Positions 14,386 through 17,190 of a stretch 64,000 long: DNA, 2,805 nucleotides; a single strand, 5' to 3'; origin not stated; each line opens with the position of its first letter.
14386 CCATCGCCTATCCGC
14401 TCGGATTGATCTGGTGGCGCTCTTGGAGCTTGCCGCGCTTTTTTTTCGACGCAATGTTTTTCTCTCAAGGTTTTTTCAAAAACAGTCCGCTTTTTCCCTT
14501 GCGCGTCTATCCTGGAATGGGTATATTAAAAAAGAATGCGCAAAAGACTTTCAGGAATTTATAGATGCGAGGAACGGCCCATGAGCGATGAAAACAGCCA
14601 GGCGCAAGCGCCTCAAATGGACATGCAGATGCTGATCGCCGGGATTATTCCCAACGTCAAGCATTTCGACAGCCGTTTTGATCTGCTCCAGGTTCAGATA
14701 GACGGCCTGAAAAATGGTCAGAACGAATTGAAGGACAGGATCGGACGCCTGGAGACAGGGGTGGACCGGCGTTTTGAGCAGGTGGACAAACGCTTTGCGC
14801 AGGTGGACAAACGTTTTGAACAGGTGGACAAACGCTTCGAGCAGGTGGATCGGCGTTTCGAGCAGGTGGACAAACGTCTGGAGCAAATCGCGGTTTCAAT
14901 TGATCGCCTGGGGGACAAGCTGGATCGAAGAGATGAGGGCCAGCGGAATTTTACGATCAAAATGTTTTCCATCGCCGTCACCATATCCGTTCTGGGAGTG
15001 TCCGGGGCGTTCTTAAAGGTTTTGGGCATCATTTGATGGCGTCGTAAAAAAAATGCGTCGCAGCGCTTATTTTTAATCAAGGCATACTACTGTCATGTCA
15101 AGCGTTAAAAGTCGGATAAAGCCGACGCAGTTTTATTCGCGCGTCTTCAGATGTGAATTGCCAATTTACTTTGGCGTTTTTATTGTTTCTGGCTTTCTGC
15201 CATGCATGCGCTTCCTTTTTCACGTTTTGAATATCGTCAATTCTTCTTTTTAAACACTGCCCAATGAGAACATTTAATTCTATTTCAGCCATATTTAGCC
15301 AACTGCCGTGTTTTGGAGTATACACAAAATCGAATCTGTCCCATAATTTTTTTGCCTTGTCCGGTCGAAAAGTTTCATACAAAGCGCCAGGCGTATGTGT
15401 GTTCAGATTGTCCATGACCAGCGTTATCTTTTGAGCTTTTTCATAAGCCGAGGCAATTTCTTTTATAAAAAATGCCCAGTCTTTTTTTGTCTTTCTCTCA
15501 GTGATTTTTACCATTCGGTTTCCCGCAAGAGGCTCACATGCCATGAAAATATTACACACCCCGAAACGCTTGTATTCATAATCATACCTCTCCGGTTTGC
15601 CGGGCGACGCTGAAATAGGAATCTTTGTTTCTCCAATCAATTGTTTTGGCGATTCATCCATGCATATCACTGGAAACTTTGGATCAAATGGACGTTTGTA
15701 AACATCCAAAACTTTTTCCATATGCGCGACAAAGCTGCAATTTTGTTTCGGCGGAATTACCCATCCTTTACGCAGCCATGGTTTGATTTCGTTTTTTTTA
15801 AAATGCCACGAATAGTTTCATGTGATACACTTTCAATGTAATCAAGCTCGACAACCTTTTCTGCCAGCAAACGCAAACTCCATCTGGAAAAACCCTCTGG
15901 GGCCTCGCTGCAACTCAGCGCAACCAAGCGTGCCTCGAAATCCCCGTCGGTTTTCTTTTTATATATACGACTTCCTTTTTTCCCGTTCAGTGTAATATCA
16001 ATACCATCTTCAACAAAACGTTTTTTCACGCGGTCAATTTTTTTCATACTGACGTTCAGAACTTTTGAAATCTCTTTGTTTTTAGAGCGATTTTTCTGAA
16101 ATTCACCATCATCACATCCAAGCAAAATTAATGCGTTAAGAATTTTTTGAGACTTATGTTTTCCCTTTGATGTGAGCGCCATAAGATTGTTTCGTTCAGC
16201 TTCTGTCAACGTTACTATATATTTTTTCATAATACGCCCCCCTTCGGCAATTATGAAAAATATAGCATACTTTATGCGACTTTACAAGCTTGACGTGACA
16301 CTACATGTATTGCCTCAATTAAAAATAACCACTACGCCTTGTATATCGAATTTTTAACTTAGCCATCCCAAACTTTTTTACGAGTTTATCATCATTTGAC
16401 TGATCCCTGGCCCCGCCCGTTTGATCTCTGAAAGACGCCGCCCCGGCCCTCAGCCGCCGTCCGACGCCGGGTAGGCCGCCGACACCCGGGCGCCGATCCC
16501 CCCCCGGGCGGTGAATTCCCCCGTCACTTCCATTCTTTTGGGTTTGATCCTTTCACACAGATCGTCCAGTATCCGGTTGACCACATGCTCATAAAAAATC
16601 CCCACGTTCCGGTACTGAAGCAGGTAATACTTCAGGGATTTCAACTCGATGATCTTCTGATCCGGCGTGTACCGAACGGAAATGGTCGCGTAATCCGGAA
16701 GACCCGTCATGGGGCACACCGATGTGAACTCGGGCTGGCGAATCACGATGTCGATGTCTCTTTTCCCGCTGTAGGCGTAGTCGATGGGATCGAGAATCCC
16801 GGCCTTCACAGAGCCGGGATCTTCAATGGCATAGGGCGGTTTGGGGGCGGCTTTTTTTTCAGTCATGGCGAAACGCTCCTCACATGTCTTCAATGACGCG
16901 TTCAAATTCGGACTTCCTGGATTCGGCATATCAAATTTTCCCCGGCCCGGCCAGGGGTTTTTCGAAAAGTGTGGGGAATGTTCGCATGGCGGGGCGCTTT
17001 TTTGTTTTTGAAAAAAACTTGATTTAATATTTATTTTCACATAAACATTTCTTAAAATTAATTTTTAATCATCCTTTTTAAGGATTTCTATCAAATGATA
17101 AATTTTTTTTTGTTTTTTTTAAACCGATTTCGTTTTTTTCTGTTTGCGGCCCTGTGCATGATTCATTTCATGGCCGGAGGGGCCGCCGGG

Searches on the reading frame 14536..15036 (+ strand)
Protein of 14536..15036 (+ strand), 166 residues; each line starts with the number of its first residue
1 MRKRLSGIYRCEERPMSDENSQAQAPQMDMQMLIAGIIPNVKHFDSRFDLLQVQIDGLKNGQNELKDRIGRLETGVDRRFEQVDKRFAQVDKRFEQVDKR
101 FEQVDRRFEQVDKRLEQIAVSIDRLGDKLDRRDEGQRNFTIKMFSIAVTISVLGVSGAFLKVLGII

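Call 7: search_protein_families(library=pfam, proteins=[window:14536-15036:+], max_evalue=0.01)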
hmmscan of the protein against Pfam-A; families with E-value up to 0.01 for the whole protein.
window:14536-15036:+ (166 aa): 23 families
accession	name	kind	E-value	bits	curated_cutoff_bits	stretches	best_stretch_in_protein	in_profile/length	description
PF05377.16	FlaC_arch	-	7.3e-05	23.5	27.8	0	90-125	5-40/55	Flagella accessory protein C (FlaC)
PF01519.22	DUF16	-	8.3e-05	23.5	40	1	64-131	31-101/104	Protein of unknown function DUF16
PF20667.3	Sec10_N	-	0.00018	22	27.4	1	55-131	12-81/118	Exocyst complex component Sec10, N-terminal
PF25014.1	NET2A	-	0.00025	21.4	33.1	1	19-130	119-233/235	NET2A-like domain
PF14712.11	Snapin_Pallidin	-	0.00047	21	29.6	1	44-118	11-88/89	Snapin/Pallidin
PF05929.16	Phage_GPO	-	0.00059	20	33.6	1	62-136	177-251/268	Phage capsid scaffolding protein (GPO) serine peptidase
PF10498.14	IFT57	-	0.00063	19.2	40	1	44-134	234-324/360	Intra-flagellar transport protein 57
PF21773.2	ODAD1_CC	-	0.00075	19.1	27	1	54-130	199-275/287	ODAD1 central coiled coil region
PF07889.17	DUF1664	-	0.00088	19.7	34.6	1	56-126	55-121/124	Protein of unknown function (DUF1664)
PF09763.15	Sec3_CC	-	0.0015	18.8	27.1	1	63-127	6-70/133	Exocyst complex component Sec3, coiled-coil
PF02601.20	Exonuc_VII_L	-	0.0016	18.4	35.9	1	62-132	146-217/315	Exonuclease VII, large subunit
PF16526.10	CLZ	-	0.0022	18.8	26.7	0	18-74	16-70/71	C-terminal leucine zipper domain of cyclic nucleotide-gated channels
PF10241.14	KxDL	-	0.0022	18.7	27.2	0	87-130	36-79/86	Uncharacterized conserved protein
PF06160.17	EzrA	-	0.003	16.4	39.6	1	53-129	226-402/557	Septation ring formation regulator, EzrA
PF02403.27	Seryl_tRNA_N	-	0.0032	18.1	28.2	1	41-121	31-103/108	Seryl-tRNA synthetase N-terminal domain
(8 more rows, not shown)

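Call 77: search_protein_families(library=padloc, proteins=[window:14536-15036:+], max_evalue=0.01)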
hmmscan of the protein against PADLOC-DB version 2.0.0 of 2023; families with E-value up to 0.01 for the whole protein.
window:14536-15036:+ (166 aa): 15 families
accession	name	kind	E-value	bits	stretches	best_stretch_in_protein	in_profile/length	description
PDLC02747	PbeC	-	1e-05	22.6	1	39-135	402-499/632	PbeC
PDLC00551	JetC2|JetC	-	0.00013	17.9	1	42-135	877-971/1365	DUF3584 domain; MukB-like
PDLC00580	JetC3|JetC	-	0.00023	17.5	1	44-133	254-339/1068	DUF3584 domain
PDLC03863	LmuB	-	0.00024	17.9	1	45-125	212-288/610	-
PDLC00006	DruC1|DruC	-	0.00027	17.6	1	44-141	166-266/626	Unknown function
PDLC00507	JetC1|JetC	-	0.0011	15.4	1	54-147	723-816/1215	DUF3584 domain; MukB-like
PDLC04663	PDC-M46B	-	0.0024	14.9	1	41-143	262-360/483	-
PDLC00518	JetC1|JetC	-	0.0028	13.5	1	45-121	685-760/1112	DUF3584 domain; MukB-like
PDLC00509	JetC1|JetC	-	0.003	13.7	1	46-130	334-422/1158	DUF3584 domain; MukB-like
PDLC00519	JetC1|JetC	-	0.0036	13.5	1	54-136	672-754/1097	DUF3584 domain; MukB-like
PDLC02663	DndD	-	0.0038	14.1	1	26-140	392-504/675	DndD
PDLC02726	PbeC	-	0.004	13.7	1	16-125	354-460/637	PbeC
PDLC03859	LmuB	-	0.0043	14.3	1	42-135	384-487/611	-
PDLC02094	Cas5b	-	0.0054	14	1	51-148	116-213/358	-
PDLC00516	JetC1|JetC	-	0.0092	12.1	1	35-139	248-351/1098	DUF3584 domain; MukB-like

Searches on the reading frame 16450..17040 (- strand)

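Call 8: search_protein_families(library=pfam, proteins=[window:16450-17040:-], max_evalue=0.01)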
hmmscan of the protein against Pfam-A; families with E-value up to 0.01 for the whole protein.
window:16450-17040:- (196 aa): 2 families
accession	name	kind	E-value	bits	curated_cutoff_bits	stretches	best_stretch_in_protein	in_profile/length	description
PF14489.11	QueF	-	3e-29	101.5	27.3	1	115-190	1-76/81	QueF-like protein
PF01227.27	GTP_cyclohydroI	-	0.0045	16.9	27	1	96-173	58-135/179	GTP cyclohydrolase I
